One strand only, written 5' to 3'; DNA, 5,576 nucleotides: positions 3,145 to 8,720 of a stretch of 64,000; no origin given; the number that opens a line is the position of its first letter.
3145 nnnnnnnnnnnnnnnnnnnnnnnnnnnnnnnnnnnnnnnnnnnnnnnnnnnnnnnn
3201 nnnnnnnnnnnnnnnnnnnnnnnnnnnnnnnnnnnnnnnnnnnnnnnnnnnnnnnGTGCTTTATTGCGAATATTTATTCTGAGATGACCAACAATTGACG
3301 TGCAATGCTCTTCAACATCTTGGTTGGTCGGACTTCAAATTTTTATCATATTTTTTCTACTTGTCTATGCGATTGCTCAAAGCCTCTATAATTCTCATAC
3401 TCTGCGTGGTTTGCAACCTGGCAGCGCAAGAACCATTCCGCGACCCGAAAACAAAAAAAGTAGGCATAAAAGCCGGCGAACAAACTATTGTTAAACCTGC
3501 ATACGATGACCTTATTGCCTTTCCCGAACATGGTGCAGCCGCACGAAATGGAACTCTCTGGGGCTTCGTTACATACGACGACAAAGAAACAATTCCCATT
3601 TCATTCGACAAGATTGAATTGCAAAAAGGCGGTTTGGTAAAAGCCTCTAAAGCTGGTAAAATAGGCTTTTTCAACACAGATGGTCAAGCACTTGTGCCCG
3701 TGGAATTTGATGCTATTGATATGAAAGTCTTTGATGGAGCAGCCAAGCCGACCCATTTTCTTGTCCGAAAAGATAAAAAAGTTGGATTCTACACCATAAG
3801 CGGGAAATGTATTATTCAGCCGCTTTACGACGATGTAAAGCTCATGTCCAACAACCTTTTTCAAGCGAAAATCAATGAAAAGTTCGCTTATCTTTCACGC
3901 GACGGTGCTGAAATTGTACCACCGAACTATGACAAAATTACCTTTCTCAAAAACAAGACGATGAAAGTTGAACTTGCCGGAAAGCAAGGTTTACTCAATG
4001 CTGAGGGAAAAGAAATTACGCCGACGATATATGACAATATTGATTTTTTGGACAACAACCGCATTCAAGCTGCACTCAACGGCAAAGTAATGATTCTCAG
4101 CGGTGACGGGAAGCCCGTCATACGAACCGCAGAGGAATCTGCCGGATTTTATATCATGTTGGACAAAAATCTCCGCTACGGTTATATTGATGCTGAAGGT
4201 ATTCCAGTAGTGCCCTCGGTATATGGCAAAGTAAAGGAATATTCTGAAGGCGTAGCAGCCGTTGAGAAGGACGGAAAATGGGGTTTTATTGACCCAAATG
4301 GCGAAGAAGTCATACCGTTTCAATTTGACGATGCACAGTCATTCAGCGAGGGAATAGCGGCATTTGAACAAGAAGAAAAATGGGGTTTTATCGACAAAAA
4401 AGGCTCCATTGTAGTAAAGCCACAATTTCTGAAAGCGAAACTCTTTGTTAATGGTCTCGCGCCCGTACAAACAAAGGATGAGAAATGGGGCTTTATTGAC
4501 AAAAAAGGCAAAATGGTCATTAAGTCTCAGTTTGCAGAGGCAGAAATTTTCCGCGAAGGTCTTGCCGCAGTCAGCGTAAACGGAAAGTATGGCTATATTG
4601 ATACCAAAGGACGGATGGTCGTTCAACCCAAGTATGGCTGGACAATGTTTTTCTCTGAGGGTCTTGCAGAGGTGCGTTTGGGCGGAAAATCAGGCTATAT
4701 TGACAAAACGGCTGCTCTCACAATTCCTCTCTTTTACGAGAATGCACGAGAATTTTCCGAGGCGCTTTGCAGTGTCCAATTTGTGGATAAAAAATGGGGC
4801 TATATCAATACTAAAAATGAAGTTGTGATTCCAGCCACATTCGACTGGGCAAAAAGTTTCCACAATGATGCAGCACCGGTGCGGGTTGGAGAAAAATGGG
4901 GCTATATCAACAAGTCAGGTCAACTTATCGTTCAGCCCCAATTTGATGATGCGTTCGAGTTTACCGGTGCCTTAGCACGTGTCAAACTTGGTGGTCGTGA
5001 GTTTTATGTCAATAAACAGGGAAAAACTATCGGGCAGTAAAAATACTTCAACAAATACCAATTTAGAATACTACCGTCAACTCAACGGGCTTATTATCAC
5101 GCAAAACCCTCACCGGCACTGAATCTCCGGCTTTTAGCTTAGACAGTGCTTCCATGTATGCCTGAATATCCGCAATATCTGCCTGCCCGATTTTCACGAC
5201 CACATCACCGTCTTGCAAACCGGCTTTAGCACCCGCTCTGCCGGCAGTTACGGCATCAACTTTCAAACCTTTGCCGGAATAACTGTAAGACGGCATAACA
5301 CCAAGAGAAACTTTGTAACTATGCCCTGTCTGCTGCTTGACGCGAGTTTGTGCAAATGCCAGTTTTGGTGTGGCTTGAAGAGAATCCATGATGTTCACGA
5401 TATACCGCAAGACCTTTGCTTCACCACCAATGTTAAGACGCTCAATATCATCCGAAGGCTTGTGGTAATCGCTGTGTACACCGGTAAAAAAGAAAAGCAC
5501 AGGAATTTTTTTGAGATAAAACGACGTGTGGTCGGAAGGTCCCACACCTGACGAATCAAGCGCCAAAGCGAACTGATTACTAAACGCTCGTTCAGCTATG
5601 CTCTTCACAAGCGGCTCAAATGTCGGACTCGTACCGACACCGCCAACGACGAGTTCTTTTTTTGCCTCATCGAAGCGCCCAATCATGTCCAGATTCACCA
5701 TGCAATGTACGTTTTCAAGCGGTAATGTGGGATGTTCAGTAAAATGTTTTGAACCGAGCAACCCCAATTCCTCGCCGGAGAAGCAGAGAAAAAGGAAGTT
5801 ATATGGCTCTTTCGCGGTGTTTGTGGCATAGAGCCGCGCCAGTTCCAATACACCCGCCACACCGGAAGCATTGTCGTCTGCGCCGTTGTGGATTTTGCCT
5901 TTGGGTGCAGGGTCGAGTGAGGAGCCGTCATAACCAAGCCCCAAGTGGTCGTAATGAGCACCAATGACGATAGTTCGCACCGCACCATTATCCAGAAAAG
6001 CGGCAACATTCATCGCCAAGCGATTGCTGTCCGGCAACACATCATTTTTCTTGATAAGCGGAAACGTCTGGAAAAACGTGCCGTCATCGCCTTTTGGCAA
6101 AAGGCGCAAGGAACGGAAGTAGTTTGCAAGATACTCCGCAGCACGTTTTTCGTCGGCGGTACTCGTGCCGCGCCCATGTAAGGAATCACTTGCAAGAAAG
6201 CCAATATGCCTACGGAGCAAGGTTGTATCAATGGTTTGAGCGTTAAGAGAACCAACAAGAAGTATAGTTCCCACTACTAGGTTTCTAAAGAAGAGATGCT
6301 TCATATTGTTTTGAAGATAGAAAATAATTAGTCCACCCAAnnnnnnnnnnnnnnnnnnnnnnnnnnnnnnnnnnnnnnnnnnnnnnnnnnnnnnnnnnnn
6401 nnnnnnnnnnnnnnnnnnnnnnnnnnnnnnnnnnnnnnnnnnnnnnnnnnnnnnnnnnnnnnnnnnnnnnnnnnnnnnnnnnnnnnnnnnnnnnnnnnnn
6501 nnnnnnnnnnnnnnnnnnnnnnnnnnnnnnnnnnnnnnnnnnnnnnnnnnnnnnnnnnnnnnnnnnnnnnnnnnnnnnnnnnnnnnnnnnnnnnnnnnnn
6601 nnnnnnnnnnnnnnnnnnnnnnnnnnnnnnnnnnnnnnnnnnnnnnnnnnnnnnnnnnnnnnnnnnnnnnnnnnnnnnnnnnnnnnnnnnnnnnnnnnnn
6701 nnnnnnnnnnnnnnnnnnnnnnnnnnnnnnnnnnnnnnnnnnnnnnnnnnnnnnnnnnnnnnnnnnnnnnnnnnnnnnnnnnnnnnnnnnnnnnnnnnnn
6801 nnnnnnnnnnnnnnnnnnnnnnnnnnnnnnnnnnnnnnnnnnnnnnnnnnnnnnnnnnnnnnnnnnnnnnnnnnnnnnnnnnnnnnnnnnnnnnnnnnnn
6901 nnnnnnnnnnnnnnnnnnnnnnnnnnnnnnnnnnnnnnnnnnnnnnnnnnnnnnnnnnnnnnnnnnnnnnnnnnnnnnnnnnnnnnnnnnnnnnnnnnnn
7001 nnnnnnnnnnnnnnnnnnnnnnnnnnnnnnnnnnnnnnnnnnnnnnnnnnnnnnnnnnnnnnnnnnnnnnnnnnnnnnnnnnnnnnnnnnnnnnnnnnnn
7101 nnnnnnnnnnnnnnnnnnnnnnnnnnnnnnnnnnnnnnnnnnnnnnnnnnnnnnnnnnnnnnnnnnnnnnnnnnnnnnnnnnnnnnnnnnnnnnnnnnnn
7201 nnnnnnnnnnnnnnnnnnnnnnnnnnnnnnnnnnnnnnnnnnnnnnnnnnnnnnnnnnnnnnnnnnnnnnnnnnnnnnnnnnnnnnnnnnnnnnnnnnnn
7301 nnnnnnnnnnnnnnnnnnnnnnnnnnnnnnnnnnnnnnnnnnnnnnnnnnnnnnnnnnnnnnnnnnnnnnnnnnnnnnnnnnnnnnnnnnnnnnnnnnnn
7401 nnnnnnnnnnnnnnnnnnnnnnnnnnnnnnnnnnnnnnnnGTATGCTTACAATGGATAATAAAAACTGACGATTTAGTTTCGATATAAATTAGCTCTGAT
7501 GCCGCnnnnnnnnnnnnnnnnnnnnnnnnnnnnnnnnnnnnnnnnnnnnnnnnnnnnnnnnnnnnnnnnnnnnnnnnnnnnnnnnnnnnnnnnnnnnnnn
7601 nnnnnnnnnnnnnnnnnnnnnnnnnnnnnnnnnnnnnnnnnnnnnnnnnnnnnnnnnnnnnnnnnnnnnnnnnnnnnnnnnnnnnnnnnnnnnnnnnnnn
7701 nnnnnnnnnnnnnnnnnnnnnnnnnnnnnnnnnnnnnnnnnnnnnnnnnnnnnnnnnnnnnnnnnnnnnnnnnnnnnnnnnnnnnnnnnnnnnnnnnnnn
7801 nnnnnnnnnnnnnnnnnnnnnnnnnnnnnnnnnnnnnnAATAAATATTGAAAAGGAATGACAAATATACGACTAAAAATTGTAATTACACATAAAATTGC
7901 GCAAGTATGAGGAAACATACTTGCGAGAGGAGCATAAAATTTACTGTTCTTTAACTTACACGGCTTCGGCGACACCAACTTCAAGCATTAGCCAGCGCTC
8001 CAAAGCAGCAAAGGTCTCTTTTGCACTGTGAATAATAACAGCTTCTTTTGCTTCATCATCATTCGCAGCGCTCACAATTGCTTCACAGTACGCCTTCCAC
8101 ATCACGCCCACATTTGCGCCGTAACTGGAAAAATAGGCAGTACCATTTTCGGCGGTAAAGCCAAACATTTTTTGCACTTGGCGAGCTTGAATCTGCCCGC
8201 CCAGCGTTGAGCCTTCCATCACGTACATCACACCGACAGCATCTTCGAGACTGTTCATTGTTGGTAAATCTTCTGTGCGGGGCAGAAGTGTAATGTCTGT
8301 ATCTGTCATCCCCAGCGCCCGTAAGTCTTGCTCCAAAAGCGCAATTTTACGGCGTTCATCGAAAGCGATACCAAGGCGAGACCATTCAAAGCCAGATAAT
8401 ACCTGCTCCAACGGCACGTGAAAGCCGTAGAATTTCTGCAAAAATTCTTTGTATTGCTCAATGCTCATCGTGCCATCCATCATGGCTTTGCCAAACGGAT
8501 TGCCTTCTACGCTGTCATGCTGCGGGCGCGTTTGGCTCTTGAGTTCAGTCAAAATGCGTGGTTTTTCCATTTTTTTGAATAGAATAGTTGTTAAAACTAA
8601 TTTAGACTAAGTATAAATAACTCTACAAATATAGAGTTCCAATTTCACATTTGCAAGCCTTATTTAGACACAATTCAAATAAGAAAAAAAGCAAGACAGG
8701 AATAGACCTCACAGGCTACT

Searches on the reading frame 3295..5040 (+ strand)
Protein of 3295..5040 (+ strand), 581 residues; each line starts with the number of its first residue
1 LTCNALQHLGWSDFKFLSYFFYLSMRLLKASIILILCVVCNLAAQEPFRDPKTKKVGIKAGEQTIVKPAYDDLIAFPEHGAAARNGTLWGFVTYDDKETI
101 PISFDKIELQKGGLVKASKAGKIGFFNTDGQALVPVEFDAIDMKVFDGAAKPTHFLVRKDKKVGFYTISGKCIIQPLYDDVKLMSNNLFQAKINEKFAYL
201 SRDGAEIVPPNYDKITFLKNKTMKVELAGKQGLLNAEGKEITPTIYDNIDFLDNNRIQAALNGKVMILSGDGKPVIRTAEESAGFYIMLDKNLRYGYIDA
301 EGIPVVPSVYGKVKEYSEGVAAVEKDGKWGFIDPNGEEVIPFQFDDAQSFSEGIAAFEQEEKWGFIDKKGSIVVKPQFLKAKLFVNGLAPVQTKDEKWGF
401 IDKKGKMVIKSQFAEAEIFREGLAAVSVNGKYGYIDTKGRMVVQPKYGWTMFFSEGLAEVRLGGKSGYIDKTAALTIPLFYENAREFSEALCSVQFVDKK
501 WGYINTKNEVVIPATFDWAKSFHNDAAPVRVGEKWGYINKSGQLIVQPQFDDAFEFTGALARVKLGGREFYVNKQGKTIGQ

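Call 64: search_protein_families(library=pfam, proteins=[window:3295-5040:+], max_evalue=0.00001)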
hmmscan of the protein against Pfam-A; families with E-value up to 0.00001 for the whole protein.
window:3295-5040:+ (581 aa): 1 family
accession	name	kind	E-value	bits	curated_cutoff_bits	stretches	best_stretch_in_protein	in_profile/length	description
PF14903.11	WG_beta_rep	-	4.2e-106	346.9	25.6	7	329-363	1-35/35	WG containing repeat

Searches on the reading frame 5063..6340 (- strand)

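Call 64: search_protein_families(library=pfam, proteins=[window:5063-6340:-], max_evalue=0.00001)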
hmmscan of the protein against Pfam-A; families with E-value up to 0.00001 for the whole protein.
window:5063-6340:- (425 aa): 3 families
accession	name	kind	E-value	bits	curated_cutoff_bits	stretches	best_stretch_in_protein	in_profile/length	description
PF04389.22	Peptidase_M28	-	3.2e-38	131.8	21.3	1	111-315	1-190/193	Peptidase family M28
PF13180.12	PDZ_2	-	2.8e-10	40.8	27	1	347-423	4-78/80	PDZ domain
PF01546.33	Peptidase_M20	-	4.8e-09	36.9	24.6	1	126-313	2-202/206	Peptidase family M20/M25/M40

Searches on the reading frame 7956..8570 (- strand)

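Call 64: search_protein_families(library=pfam, proteins=[window:7956-8570:-], max_evalue=0.00001)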
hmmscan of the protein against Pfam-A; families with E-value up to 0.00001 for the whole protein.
window:7956-8570:- (204 aa): 1 family
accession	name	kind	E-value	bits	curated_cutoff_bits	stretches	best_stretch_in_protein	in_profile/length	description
PF01126.25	Heme_oxygenase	-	2.9e-20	73.4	23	1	7-193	4-201/204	Heme oxygenase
